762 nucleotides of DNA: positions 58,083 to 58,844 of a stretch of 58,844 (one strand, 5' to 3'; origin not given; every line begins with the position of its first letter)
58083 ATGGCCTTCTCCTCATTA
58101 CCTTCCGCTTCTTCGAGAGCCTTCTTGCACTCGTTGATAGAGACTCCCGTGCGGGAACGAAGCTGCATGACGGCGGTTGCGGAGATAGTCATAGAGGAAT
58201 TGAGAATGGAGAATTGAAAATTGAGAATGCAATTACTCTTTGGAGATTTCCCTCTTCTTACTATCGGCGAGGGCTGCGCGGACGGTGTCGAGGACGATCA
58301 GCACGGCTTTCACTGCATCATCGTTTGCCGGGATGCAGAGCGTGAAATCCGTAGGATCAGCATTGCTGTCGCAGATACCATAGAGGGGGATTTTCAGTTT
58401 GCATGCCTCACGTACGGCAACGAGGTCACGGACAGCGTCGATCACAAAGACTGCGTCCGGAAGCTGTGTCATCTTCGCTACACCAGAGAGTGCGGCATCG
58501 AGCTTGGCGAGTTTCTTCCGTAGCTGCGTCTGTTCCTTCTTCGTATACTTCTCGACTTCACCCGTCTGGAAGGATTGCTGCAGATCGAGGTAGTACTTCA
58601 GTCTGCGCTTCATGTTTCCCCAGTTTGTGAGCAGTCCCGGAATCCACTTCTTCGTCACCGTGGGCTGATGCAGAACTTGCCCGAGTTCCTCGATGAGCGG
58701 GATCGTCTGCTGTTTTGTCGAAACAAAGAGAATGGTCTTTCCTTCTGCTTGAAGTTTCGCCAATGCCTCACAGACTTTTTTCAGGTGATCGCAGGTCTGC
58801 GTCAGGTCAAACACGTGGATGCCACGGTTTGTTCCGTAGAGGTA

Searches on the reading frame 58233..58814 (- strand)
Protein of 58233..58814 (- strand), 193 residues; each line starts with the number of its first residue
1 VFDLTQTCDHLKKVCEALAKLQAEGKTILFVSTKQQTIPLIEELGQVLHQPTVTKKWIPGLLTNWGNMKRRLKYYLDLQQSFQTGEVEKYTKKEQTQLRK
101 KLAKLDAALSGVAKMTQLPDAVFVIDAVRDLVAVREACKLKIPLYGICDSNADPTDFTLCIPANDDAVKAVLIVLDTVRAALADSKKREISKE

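Call 69: search_protein_families(library=pfam, proteins=[window:58233-58814:-], max_evalue=0.00001)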
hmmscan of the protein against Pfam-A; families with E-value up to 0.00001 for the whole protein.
window:58233-58814:- (193 aa): 1 family
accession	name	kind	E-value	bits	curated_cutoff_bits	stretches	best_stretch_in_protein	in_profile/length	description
PF00318.25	Ribosomal_S2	-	5.4e-52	176.6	26.1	1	2-183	33-214/216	Ribosomal protein S2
